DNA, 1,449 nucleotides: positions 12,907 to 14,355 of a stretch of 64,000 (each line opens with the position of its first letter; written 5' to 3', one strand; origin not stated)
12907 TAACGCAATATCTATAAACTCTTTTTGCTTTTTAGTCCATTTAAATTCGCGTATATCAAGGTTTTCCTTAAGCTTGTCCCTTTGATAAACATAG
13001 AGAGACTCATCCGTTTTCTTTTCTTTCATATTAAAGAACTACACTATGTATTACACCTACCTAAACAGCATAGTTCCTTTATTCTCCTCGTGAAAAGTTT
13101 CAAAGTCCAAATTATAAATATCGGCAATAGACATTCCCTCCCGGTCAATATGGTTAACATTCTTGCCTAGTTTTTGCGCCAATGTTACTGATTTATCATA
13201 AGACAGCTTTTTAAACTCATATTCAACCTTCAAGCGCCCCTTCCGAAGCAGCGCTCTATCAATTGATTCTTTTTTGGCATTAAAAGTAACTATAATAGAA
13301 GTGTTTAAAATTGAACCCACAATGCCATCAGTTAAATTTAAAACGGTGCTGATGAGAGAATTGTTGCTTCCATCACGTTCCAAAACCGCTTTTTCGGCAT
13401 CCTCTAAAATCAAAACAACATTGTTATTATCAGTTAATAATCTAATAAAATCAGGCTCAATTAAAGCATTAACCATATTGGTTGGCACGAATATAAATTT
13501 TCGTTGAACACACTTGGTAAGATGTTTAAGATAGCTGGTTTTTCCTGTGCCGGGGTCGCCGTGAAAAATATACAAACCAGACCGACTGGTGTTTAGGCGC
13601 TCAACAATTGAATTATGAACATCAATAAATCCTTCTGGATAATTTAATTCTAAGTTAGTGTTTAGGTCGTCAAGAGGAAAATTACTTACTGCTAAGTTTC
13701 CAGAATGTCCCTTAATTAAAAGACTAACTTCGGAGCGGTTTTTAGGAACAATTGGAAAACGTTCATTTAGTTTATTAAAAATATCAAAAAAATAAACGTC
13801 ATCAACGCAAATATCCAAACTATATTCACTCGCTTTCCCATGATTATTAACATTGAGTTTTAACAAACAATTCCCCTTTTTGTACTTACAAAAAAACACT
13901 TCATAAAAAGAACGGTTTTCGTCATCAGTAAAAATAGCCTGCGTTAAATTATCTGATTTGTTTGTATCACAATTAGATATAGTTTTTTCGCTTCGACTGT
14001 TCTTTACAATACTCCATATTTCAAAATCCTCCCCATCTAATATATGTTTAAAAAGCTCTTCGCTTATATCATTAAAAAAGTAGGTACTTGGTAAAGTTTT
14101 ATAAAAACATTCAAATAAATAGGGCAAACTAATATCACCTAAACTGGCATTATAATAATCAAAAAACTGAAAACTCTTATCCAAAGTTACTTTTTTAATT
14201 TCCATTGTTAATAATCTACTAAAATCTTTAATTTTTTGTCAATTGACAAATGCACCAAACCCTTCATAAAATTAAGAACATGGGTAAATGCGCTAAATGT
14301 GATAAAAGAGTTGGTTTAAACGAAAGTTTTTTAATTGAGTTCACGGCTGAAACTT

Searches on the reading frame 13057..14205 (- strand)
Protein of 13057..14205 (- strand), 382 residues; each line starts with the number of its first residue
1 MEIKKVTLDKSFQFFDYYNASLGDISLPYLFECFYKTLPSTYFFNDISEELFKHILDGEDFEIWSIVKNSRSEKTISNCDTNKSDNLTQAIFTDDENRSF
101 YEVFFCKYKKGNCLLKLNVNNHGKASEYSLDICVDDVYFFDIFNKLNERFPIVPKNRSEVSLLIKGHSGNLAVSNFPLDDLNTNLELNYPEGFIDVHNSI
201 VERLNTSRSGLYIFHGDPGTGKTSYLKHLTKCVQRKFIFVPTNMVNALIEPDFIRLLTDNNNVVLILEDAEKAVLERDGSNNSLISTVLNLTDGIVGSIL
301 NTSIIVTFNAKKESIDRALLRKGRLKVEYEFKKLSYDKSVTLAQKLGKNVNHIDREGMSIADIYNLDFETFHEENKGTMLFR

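Call 13: search_protein_families(library=phrogs, proteins=[window:13057-14205:-])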
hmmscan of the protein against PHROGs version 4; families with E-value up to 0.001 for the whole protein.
window:13057-14205:- (382 aa): 9 families
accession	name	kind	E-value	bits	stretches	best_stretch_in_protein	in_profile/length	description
phrog_14322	-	unknown function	4.6e-23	83.1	1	170-367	186-384/398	-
phrog_7485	-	unknown function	2.2e-14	54.3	1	212-337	230-365/430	-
phrog_33861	-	unknown function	7.1e-10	39.2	1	268-340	289-362/407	-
phrog_9172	-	unknown function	3.3e-06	27.2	1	189-353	85-265/509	-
phrog_168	-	DNA, RNA and nucleotide metabolism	1.3e-05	26.1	1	213-359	46-183/314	clamp loader of DNA polymerase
phrog_35110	-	unknown function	5.7e-05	23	0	264-325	335-395/455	-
phrog_3757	-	unknown function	0.00014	22.4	0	212-241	129-158/367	-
phrog_37885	-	unknown function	0.00045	21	1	202-311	57-166/176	-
phrog_10401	-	other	0.00067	19.5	0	200-345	451-598/667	ATPase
